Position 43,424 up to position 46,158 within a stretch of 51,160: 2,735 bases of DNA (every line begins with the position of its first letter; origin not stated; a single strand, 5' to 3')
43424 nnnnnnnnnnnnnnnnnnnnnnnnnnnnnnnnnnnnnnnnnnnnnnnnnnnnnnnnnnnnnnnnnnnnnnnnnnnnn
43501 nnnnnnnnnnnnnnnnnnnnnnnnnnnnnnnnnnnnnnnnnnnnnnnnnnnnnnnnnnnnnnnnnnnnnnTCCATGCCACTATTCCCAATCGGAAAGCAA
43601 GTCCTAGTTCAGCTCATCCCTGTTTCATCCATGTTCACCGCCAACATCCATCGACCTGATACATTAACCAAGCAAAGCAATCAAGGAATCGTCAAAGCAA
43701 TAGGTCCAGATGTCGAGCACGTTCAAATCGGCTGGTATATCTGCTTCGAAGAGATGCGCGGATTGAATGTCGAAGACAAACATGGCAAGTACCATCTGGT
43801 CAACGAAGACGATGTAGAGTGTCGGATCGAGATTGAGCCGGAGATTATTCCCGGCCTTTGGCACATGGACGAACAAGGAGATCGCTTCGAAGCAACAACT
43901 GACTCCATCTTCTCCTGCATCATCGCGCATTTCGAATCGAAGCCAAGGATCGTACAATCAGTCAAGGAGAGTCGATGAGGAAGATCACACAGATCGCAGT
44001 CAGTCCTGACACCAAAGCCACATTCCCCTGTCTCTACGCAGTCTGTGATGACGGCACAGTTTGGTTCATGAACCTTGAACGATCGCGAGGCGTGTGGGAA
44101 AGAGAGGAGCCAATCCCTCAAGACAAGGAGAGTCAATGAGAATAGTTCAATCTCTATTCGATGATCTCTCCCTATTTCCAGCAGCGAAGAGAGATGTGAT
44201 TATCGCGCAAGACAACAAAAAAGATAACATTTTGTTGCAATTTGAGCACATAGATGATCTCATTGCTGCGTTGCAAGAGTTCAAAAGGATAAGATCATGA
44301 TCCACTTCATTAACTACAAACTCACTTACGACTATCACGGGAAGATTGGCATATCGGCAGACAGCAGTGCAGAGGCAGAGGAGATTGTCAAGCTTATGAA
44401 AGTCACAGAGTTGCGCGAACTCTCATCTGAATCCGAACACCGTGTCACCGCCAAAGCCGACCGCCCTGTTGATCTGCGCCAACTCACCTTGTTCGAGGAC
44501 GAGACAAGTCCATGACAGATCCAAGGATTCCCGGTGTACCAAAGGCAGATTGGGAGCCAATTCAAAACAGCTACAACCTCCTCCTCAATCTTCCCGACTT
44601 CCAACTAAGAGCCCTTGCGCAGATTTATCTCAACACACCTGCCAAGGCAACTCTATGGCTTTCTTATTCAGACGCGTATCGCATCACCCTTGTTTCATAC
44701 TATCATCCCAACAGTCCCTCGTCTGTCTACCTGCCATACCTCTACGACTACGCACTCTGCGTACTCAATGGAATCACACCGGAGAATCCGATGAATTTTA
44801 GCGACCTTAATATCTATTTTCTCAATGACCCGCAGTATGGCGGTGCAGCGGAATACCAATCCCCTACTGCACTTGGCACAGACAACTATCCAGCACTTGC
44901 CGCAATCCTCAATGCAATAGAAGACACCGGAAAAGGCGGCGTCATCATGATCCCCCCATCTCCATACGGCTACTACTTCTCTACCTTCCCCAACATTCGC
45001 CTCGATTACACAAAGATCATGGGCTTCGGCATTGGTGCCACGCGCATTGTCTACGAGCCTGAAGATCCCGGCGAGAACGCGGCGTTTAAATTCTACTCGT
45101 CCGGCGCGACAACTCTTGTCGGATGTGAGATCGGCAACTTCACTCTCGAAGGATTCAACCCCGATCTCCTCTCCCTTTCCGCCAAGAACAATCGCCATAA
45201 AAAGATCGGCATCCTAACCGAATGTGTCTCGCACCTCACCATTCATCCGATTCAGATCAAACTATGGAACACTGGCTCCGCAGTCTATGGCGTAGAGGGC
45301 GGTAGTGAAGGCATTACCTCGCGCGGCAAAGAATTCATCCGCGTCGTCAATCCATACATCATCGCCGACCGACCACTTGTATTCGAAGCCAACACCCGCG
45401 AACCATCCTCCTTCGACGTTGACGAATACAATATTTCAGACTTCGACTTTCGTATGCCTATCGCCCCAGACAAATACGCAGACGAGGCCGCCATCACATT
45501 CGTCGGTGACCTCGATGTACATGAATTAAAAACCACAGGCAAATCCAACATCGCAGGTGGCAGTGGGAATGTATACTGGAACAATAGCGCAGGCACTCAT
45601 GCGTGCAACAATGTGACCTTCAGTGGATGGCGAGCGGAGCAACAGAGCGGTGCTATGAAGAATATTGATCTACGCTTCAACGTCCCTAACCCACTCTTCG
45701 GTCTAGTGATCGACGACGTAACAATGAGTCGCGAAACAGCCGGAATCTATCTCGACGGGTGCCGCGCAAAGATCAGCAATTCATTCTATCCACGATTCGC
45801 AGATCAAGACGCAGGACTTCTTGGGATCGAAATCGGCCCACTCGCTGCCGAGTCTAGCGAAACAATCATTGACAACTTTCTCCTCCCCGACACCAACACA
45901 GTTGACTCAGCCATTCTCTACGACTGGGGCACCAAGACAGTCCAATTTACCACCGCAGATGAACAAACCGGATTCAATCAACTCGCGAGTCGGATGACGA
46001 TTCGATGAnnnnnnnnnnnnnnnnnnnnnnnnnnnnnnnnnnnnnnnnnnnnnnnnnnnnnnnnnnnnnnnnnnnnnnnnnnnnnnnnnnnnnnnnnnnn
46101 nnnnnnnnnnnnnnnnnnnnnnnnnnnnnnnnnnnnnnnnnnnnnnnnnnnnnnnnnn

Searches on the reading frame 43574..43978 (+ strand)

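Call 51: search_protein_families(library=pfam, proteins=[window:43574-43978:+], max_evalue=0.01)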
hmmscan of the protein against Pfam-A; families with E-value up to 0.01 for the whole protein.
window:43574-43978:+ (134 aa): 1 family
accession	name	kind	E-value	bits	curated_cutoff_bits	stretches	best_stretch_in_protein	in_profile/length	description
PF00166.26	Cpn10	-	1.4e-08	35.1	21.1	1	4-83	3-91/93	Chaperonin 10 Kd subunit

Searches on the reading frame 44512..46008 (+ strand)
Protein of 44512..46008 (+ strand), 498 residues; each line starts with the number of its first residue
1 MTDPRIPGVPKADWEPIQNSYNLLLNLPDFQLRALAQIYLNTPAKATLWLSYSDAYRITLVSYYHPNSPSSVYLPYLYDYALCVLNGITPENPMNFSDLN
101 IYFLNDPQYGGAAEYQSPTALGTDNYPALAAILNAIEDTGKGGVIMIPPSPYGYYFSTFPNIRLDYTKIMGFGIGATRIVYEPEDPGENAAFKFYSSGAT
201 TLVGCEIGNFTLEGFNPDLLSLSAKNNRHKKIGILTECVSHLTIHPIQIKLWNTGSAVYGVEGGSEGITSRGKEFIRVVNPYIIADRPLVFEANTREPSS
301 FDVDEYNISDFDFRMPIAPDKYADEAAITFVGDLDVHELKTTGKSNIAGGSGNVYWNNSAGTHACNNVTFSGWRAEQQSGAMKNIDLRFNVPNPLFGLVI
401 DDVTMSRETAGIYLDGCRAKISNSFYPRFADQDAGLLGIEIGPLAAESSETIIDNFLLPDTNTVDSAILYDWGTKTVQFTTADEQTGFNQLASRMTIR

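Call 13: search_protein_families(library=pfam, proteins=[window:44512-46008:+], max_evalue=0.001)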
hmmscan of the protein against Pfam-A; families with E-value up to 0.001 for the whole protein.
window:44512-46008:+ (498 aa): 0 families

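Call 60: search_protein_families(library=phrogs, proteins=[window:44512-46008:+], max_evalue=0.001)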
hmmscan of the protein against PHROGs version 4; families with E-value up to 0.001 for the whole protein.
window:44512-46008:+ (498 aa): 1 family
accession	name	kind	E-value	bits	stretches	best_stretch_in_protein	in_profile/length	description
phrog_14442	-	tail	0.00011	21.9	1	105-184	188-265/733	tail protein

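Call 78: search_solved_structures(query=window:44512-46008:+, max_evalue=1)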
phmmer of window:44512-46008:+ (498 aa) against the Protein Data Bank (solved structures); distinct sequences matched with E-value up to 1: 2.
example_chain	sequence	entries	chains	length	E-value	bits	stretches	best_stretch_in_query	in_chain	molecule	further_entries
7s8i_A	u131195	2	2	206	0.056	15.3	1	253-359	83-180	TRAV27_LC13 TCR ALPHA CHAIN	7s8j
9mko_a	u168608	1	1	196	0.23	13.3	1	226-359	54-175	4D4 TCR alpha chain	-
